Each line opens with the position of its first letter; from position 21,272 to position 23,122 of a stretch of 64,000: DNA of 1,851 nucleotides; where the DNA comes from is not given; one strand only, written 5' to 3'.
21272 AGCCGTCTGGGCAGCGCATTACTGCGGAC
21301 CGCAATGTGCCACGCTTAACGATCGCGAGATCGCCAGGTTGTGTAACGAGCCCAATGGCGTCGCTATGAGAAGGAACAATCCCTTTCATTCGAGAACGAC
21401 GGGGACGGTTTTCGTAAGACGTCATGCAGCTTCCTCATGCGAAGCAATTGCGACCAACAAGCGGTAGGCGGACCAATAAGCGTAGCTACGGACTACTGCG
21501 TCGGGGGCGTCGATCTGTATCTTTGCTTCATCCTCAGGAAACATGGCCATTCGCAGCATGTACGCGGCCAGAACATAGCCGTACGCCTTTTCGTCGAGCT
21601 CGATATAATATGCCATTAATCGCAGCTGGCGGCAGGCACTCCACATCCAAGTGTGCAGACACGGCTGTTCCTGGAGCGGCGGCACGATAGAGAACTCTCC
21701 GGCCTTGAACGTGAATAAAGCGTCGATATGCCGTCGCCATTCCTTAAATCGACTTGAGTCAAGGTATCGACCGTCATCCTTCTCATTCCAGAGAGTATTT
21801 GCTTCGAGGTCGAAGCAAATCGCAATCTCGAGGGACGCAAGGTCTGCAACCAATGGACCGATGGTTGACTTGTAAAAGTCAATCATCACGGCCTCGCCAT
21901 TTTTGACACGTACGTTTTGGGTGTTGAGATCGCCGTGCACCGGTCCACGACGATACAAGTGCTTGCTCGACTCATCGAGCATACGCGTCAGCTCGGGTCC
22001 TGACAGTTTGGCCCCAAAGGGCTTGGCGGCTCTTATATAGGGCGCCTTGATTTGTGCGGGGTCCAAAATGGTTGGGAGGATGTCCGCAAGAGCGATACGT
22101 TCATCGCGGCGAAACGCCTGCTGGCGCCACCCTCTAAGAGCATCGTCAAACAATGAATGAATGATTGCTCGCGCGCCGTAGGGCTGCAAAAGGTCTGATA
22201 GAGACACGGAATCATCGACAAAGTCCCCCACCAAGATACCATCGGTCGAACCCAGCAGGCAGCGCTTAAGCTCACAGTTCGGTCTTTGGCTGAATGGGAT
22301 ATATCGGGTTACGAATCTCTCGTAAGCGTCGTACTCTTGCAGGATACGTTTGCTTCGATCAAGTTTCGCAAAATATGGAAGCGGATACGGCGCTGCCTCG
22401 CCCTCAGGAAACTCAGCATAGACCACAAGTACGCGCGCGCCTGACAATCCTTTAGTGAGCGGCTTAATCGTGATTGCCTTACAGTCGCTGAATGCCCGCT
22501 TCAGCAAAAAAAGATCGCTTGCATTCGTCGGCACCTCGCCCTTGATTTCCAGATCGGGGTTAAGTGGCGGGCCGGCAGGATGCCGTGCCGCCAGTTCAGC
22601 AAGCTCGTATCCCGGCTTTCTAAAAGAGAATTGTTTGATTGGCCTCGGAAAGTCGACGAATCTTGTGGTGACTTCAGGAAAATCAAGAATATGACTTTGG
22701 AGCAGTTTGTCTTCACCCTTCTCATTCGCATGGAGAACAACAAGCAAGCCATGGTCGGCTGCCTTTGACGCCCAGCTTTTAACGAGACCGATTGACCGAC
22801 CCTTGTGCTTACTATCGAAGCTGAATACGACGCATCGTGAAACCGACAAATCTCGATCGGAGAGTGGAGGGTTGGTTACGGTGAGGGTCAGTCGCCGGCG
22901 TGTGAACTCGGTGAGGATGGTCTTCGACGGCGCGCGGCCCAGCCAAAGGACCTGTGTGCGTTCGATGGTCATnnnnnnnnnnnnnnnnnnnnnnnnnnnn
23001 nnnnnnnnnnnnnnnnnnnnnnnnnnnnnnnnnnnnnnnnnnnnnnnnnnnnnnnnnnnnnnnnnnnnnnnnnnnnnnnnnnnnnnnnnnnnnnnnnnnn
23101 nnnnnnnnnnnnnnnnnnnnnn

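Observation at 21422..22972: Catalytically complete kinase-fold protein embedded in the Ubl operon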

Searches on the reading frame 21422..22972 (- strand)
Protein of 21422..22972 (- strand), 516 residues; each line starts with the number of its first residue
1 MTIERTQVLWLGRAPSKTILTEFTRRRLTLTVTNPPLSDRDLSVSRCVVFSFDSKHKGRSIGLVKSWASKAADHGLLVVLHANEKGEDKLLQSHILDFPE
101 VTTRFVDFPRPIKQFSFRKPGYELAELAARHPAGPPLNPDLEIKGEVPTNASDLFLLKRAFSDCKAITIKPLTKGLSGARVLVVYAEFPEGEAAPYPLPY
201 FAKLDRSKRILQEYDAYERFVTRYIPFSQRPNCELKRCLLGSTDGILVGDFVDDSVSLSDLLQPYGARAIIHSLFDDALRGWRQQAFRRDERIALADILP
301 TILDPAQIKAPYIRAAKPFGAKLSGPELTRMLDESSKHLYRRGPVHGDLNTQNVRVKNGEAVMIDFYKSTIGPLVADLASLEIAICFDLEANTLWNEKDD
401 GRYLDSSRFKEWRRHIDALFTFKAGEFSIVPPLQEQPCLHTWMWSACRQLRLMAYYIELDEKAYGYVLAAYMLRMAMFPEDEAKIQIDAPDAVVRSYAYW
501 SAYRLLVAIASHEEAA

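Call 5: search_protein_families(library=pfam, proteins=[window:21422-22972:-], max_evalue=1)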
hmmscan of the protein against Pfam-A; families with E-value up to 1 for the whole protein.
window:21422-22972:- (516 aa): 3 families
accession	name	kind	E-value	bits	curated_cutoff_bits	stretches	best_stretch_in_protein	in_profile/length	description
PF19974.5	TCAD9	-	3.2e-17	63.3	40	2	314-393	276-349/429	Ternary complex associated domain 9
PF01636.29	APH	-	4.6e-08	33.5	23.2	1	336-388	159-216/239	Phosphotransferase enzyme family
PF01163.29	RIO1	-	0.002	18.2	22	1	329-367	111-149/187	RIO domain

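Call 6: search_protein_families(library=padloc, proteins=[window:21422-22972:-], max_evalue=1)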
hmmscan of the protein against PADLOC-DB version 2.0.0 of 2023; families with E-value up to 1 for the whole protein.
window:21422-22972:- (516 aa): 0 families

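Call 7: search_protein_families(library=ncbifam, proteins=[window:21422-22972:-], max_evalue=1)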
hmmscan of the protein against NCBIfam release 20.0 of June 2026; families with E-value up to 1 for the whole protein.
window:21422-22972:- (516 aa): 9 families
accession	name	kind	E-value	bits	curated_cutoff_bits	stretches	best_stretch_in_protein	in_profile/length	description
TIGR03724.2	arch_bud32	equivalog_domain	0.00012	21.7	125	1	327-367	89-129/193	KEOPS complex kinase/ATPase Bud32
NF007174.0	PRK09605.1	equivalog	0.001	17.7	447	1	321-375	425-479/535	bifunctional N(6)-L-threonylcarbamoyladenine synthase/serine/threonine protein kinase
NF011463.0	PRK14879.1-4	equivalog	0.0093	15.4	188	1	337-368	128-159/237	Kae1-associated kinase Bud32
NF003558.0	PRK05231.1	equivalog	0.01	14.8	271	1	335-442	180-278/322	homoserine kinase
NF011462.0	PRK14879.1-3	equivalog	0.015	15.1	174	1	326-367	85-126/192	Kae1-associated kinase Bud32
NF041310.1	Prot_Kin_Rio1_Halo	equivalog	0.016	14.6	480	1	332-367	201-236/273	serine/threonine-protein kinase Rio1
NF011464.0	PRK14879.1-7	equivalog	0.017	14.9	246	1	330-367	110-147/221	Kae1-associated kinase Bud32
NF002475.0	PRK01723.1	equivalog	0.065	12.3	142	1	337-371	157-192/241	3-deoxy-D-manno-octulosonic acid kinase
TIGR02906.1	spore_CotS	subfamily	0.1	11.5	172.7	1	341-383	187-229/314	CotS family spore coat protein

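Call 8: find_homologous_proteins(query=window:21422-22972:-)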
Query window:21422-22972:- (516 aa): 56 proteins with E <= 0.001 among 8000 candidates.
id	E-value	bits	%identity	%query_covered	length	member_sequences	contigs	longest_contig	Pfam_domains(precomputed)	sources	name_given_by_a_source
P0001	0.0e+0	1183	100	100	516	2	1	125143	PF19974.6,PF01636.30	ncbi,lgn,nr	ncbi:MAG TPA: phosphotransferase [Planctomycetaceae bacterium]|nr:phosphotransferase [Planctomycetac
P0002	2.8e-267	905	75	100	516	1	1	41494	PF19974.6,PF01636.30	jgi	jgi:Phosphotransferase enzyme family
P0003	6.9e-266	901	75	100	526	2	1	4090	PF19974.6,PF01636.30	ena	-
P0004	2.2e-259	879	73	100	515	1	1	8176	PF19974.6,PF01636.30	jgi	jgi:Ternary complex associated domain 9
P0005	5.0e-257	872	71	100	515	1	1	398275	PF19974.6,PF01636.30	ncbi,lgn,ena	-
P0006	1.3e-254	864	72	100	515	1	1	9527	PF19974.6,PF01636.30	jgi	jgi:hypothetical protein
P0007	3.5e-251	852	71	100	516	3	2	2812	PF19974.6,PF01636.30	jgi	jgi:hypothetical protein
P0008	5.4e-250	848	71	100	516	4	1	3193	PF19974.6,PF01636.30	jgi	jgi:hypothetical protein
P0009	1.9e-239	814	66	100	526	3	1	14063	PF19974.6,PF01636.30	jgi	jgi:hypothetical protein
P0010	1.2e-237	808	67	100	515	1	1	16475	PF19974.6,PF01636.30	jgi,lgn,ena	-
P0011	2.1e-236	804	66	100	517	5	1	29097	PF19974.6,PF01636.30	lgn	-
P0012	4.9e-231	786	68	96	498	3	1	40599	PF19974.6,PF01636.30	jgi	-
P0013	9.6e-230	782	65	100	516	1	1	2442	PF19974.6,PF01636.30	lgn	-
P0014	6.3e-226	769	66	100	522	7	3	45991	PF19974.6,PF01636.30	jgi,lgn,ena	-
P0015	3.4e-225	767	65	100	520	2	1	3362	PF19974.6,PF01636.30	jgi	jgi:hypothetical protein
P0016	1.0e-222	758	64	100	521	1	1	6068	PF19974.6,PF01636.30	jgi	jgi:Ternary complex associated domain 9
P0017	1.1e-222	758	65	100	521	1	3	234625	PF19974.6,PF01636.30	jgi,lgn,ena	-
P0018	4.9e-222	756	64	100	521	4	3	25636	PF19974.6,PF01636.30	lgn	-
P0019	1.5e-221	755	63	100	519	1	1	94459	PF19974.6,PF01636.30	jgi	jgi:hypothetical protein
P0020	1.9e-220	751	64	100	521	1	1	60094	PF19974.6,PF01636.30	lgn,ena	-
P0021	3.7e-220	750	64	100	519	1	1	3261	PF19974.6,PF01636.30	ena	-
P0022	7.3e-220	749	64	100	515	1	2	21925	PF19974.6,PF01636.30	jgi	jgi:uncharacterized protein associated with vWA-MoxR-VMAP ternary system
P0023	9.0e-220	749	64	100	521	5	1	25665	PF19974.6,PF01636.30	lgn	-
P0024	3.5e-219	747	64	100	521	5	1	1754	PF19974.6,PF01636.30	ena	-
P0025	2.5e-216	737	62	100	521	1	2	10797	PF19974.6,PF01636.30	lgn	-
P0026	2.5e-212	724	65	93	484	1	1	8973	PF19974.6,PF01636.30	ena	-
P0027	5.7e-212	723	62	100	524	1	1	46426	PF19974.6,PF01636.30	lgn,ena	-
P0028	9.6e-205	699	60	99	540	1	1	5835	PF19974.6,PF01636.30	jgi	jgi:uncharacterized protein associated with vWA-MoxR-VMAP ternary system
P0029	6.0e-199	680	60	99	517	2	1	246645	PF19974.6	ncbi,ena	-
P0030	7.8e-166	571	74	65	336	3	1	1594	PF19974.6,PF01636.30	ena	-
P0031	3.4e-161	555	51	98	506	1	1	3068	PF19974.6,PF01636.30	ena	-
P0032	9.8e-157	541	71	64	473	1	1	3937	PF19974.6,PF01636.30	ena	-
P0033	1.0e-156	541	51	98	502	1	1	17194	PF19974.6,PF01636.30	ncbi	-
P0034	3.7e-127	443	60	64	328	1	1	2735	PF19974.6,PF01636.30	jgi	jgi:hypothetical protein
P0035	2.3e-112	394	43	89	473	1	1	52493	PF19974.6,PF01636.30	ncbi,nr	ncbi:MAG: phosphotransferase [Nitrospira sp.]|nr:phosphotransferase [Nitrospira sp.]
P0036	1.0e-110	389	40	98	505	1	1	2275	PF19974.6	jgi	jgi:hypothetical protein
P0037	1.2e-109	385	63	54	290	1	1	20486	PF19974.6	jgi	jgi:hypothetical protein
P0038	3.5e-107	377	41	99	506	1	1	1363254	PF19974.6,PF01636.30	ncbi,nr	ncbi:MAG: phosphotransferase [Armatimonadetes bacterium]|nr:phosphotransferase [Armatimonadota bacte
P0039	5.3e-102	360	42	99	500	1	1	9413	PF19974.6,PF01636.30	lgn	-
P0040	2.5e-98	348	39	99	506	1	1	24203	PF19974.6,PF01636.30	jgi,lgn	-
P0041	5.7e-83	297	35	98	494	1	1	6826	PF19974.6,PF01636.30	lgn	-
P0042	2.1e-81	292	37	91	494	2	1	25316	PF19974.6,PF01636.30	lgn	-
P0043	2.9e-81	292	36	91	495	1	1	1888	PF19974.6,PF01636.30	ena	-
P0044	6.5e-78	281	36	98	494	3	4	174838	PF19974.6,PF01636.30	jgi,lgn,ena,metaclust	metaclust:\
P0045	8.2e-75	271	36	88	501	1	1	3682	PF19974.6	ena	-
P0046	2.3e-74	269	35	98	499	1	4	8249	PF19974.6,PF01636.30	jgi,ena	-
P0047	7.9e-66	241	34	98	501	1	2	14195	PF19974.6,PF01636.30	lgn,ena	-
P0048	4.5e-63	232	34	99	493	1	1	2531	PF19974.6,PF01636.30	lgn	-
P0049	3.8e-62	229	33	98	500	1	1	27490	PF19974.6,PF01636.30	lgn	-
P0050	5.5e-62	228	34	98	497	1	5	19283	PF19974.6,PF01636.30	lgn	-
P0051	6.8e-59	218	32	97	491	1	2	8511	PF19974.6,PF01636.30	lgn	-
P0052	2.4e-55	206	36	72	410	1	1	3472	PF19974.6,PF01636.30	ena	-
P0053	4.1e-49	186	31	99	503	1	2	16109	PF19974.6,PF01636.30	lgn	-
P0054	2.1e-34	137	31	74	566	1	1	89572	PF19974.6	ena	-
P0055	2.5e-30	124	30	75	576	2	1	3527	PF19974.6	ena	-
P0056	7.7e-30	122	29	76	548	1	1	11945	PF19974.6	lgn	-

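Call 23: find_related_loci(query=A2, collection=genome_contigs, flank=8000)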
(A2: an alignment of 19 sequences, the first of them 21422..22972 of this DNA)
Query A2 (516 aa) in genome_contigs; peptide patterns used: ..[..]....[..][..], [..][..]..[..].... (x = any residue, [..] = any of these).
21 stretches matched a pattern; 3 encode a relative of the query (tblastn E <= 1e-3); 3 distinct loci.
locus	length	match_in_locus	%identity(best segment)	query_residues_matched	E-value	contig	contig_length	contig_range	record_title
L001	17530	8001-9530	60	1-509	0e+0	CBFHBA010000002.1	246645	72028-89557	MAG TPA_asm: uncultured bacterium isolate SRR21876931_binner123_Refined_4 genome assembly, contig: ERZ27257220.2, whole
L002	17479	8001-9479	41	1-509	4e-102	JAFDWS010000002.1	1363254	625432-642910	MAG: Armatimonadota bacterium isolate SZAS-3 ARMAT-KAN-4__2__length-1363254, whole genome shotgun sequence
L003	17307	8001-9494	40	1-506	3e-120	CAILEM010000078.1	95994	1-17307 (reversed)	MAG: uncultured Armatimonadetes bacterium isolate Ki2-D3_bin-0414 genome assembly, contig: bin-0414:078/168, whole genom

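Call 26: find_related_loci(query=A2, collection=metagenome_contigs, flank=7000)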
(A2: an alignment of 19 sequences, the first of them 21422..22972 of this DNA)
Query A2 (516 aa) in metagenome_contigs; peptide patterns used: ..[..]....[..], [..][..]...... (x = any residue, [..] = any of these).
212 stretches matched a pattern; 14 encode a relative of the query (tblastn E <= 1e-3); 14 distinct loci.
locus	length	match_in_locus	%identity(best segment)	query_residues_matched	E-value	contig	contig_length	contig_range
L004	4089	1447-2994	75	1-516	0e+0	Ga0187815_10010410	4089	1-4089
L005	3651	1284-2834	68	1-516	0e+0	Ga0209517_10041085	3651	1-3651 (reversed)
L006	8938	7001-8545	67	1-515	0e+0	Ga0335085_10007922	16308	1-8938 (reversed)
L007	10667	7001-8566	66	1-516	0e+0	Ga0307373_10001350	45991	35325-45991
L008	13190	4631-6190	65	1-515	0e+0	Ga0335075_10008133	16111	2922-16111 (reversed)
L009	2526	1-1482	65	28-516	0e+0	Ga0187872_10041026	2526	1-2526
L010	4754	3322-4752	63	1-472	0e+0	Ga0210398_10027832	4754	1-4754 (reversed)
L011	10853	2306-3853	71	1-516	0e+0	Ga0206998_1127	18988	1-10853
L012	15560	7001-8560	65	1-515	0e+0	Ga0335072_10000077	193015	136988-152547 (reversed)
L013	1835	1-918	65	215-516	2e-143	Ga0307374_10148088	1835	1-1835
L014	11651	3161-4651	39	1-510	3e-106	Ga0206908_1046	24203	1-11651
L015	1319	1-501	68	344-509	5e-79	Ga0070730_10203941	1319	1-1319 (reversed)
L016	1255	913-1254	81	178-291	2e-62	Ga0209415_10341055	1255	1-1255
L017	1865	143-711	51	319-515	7e-29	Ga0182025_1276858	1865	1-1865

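Call 27: find_encoding_contigs(protein=P0044, flank=8000, max_places=3)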
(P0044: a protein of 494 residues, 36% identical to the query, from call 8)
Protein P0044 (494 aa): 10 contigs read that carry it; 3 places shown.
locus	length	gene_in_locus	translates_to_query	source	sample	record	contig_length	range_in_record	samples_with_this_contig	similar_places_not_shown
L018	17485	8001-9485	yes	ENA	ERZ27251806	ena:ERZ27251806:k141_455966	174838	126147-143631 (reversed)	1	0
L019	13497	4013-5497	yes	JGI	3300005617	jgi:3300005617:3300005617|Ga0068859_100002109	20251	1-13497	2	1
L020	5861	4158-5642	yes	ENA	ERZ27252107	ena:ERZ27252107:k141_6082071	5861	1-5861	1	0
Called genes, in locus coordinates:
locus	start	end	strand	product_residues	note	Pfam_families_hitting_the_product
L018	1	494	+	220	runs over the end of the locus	PF00578:AhpC-TSA, PF08534:Redoxin, PF10417:1-cysPrx_C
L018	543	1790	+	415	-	PF00232:Glyco_hydro_1 (faint)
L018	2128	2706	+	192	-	PF02586:SRAP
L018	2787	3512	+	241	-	PF00392:GntR (weak), PF13545:HTH_Crp_2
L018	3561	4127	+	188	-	PF14235:DUF4337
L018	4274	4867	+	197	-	PF14137:DUF4304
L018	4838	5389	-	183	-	-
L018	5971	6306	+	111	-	-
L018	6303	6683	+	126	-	PF14462:Prok-E2_E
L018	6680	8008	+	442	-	PF14464:Prok-JAB (weak), PF00899:ThiF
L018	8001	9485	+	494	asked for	PF01636:APH, PF19974:TCAD9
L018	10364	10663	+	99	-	PF13356:Arm-DNA-bind_3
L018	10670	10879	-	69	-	-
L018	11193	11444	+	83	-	-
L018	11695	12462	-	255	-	PF00106:adh_short, PF08659:KR, PF13561:adh_short_C2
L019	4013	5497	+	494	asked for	PF01636:APH, PF19974:TCAD9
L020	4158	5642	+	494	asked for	PF01636:APH, PF19974:TCAD9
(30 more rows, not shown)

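Call 28: find_encoding_contigs(protein=P0054, flank=8000, max_places=3)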
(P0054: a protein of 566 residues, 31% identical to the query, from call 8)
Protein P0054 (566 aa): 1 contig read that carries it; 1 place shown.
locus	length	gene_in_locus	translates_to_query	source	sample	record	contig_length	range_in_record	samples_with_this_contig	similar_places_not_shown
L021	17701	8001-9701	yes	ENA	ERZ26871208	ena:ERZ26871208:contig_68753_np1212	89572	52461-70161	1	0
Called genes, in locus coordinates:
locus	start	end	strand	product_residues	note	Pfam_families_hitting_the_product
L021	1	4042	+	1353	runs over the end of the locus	-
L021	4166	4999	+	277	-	-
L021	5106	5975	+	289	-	PF26109:WHD_BrxR, PF13280:WYL, PF26107:BrxR_CTD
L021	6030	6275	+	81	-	PF14452:Multi_ubiq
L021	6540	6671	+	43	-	-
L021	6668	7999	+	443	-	PF00899:ThiF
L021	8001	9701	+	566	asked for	PF19974:TCAD9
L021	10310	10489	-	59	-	-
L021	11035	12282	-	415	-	PF06508:QueC (faint)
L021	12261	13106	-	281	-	PF28083:QatB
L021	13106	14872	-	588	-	PF07693:KAP_NTPase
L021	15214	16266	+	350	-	-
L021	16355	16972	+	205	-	-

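Call 29: find_encoding_contigs(protein=P0049, flank=8000, max_places=3)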
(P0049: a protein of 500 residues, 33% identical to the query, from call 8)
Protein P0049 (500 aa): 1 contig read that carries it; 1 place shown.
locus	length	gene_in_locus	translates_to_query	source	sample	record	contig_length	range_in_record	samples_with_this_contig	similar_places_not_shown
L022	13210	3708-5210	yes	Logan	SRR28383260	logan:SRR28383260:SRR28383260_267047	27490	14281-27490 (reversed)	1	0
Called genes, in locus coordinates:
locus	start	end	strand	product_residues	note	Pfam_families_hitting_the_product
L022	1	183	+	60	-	?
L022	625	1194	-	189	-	PF06114:Peptidase_M78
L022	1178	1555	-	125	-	PF12844:HTH_19 (weak), PF13560:HTH_31, PF01381:HTH_3 (weak), PF13443:HTH_26 (weak)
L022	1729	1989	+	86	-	-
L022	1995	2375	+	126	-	PF14462:Prok-E2_E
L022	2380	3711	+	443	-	PF00899:ThiF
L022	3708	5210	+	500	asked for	PF01636:APH, PF19974:TCAD9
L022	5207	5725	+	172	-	PF20137:BubE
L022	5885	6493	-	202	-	-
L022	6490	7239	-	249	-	-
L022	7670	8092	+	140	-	PF13560:HTH_31, PF01381:HTH_3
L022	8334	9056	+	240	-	PF08722:Tn7_TnsA-like_N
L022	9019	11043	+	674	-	PF00665:rve (weak), PF09299:Mu-transpos_C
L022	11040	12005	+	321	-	PF05621:TniB, PF13191:AAA_16 (weak), PF13401:AAA_22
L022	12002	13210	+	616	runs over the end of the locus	PF06527:TniQ (weak), PF12728:HTH_17 (faint)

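Call 41: search_solved_structures(query=A1, max_evalue=10, show_alignments=2)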
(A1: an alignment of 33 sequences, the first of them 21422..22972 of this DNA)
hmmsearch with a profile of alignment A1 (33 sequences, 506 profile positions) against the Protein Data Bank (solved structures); distinct sequences matched with E-value up to 10: 26.
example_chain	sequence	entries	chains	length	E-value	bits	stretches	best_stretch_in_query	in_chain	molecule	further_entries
1tqi_A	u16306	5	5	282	0.00045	22.6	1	321-366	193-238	conserved hypothetical protein | Rio2 serine kinase | Rio2 kinase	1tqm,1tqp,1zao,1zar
2pyw_A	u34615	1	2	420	0.0018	20.6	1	325-414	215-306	Uncharacterized protein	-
8k20_B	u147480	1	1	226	0.0022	20.3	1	339-414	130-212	non-specific serine/threonine protein kinase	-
3f7w_A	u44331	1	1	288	0.022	17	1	316-379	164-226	putative fructosamine-3-kinase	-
6sum_A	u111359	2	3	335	0.046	16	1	294-369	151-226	AMICOUMACIN KINASE | APH domain-containing protein, amicoumacin kinase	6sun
9gmp_A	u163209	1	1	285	0.083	15.1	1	323-375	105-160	Uncharacterized protein (Map kinase kinase-like protein)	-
3c5i_A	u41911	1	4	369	0.11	14.7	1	292-391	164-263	Choline kinase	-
9x4g_B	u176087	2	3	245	0.15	14.3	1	328-365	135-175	non-specific serine/threonine protein kinase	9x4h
4oau_C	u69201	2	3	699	0.16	14.2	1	322-450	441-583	2-5A-dependent ribonuclease | PROTEIN (RNase L)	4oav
7wj6_A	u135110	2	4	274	0.27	13.5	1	339-367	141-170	Serine/threonine protein kinase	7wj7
1zyl_A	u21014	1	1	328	0.3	13.3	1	323-376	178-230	Hypothetical protein yihE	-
2ppq_A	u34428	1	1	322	0.53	12.5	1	335-386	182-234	Homoserine kinase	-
13bv_A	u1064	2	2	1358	0.61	12.3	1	329-370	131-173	Phosphoinositide 3-kinase regulatory subunit 4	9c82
9rx4_B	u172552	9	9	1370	0.61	12.3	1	329-370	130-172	Phosphoinositide 3-kinase regulatory subunit 4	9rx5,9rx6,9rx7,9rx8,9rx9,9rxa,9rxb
7bl1_CCC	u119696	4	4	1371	0.61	12.3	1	329-370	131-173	Phosphoinositide 3-kinase regulatory subunit 4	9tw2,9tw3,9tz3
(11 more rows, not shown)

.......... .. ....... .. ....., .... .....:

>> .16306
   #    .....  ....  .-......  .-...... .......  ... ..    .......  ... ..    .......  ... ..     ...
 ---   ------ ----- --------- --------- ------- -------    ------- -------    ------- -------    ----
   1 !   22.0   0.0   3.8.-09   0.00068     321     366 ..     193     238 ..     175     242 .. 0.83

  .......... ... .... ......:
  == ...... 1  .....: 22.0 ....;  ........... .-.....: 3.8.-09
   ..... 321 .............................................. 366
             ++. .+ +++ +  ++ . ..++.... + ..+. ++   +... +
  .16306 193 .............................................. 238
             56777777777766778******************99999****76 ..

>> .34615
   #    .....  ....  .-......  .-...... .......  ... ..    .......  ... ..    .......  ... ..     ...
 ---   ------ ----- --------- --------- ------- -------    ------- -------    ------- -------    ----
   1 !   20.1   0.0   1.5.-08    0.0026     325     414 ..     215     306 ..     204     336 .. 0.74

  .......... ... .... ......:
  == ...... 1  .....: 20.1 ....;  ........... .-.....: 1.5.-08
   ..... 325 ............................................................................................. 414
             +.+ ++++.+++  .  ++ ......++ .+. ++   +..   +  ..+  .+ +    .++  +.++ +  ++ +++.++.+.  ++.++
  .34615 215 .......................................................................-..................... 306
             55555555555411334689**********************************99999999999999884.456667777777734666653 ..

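Call 44: search_protein_representatives(alignment_id=A1)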
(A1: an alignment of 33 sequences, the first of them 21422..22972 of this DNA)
Query: 33 sequences, 506 profile positions. Proteins with E-value up to 0.001 (for the whole library): 3369; up to 1e-10: 990; up to 1e-30: 536. The best 150 are listed.
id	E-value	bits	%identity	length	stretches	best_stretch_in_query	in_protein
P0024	3.4e-204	696.1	-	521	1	1-505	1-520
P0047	4.8e-173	593.3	-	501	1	2-503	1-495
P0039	1.6e-171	588.3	-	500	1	1-502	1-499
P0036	6.6e-171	586.2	-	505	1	1-502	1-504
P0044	2.0e-168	578.1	-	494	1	2-501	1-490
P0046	5.7e-165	566.7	-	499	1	3-502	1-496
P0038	8.6e-164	562.8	-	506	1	3-500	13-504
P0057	1.8e-155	535.4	-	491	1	3-503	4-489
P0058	1.5e-150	519.1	-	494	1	4-504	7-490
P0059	5.8e-150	517.2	-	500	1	2-503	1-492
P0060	2.4e-149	515.1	-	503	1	3-499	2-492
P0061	3.5e-147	508.0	-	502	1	3-503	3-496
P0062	3.6e-147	507.9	-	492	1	4-501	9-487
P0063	3.0e-146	504.9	-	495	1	1-501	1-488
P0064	1.4e-144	499.4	-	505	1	3-503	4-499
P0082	6.9e-130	450.9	-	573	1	3-503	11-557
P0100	2.0e-121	423.0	-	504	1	2-502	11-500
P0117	2.9e-113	396.1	-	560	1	3-500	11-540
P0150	1.5e-105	370.7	-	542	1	4-499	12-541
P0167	1.8e-102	360.5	-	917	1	6-502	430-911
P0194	1.2e-98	347.9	-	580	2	141-497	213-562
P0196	1.5e-98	347.6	-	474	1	12-480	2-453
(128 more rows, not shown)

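Call 45: search_protein_families(library=pfam, proteins=[P0167, P0194, P0082, P0117, P0150], max_evalue=0.01)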
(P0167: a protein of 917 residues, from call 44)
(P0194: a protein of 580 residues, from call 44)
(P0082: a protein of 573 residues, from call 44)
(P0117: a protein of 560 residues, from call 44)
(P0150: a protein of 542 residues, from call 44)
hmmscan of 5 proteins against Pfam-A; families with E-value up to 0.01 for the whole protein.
P0167 (917 aa): 4 families
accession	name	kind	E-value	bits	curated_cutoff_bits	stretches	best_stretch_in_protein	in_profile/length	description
PF00899.27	ThiF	-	5.6e-40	137.4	28.1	1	165-417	1-236/238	ThiF family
PF19974.5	TCAD9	-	3.2e-11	43.5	40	1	736-809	281-351/429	Ternary complex associated domain 9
PF01494.25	FAD_binding_3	-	0.003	17.3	22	1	184-213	3-32/349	FAD binding domain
PF02558.23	ApbA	-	0.0046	17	22.2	1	185-225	1-41/150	Ketopantoate reductase PanE/ApbA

P0194 (580 aa): 2 families
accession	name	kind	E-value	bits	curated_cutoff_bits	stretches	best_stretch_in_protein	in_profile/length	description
PF19974.5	TCAD9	-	4.7e-12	46.2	40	1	412-463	294-346/429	Ternary complex associated domain 9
PF01636.29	APH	-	3.7e-06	27.3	23.2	1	375-454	126-209/239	Phosphotransferase enzyme family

P0082 (573 aa): 2 families
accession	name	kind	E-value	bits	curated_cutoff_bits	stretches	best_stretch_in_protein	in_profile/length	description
PF19974.5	TCAD9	-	1.3e-12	48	40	1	380-444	281-344/429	Ternary complex associated domain 9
PF01636.29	APH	-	0.0014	18.9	23.2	1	377-424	145-197/239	Phosphotransferase enzyme family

P0117 (560 aa): 2 families
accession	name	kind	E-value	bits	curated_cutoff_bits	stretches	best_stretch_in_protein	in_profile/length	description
PF19974.5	TCAD9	-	3.1e-16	60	40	1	384-433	294-343/429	Ternary complex associated domain 9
PF01636.29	APH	-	0.0001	22.6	23.2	1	335-414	115-197/239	Phosphotransferase enzyme family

P0150 (542 aa): 3 families
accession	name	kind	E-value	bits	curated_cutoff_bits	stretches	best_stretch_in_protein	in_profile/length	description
PF19974.5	TCAD9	-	1.4e-15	57.9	40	1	382-445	294-356/429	Ternary complex associated domain 9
PF01636.29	APH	-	8.4e-05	22.9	23.2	1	379-424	160-208/239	Phosphotransferase enzyme family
PF01163.29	RIO1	-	0.0054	16.8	22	0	380-410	119-149/187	RIO domain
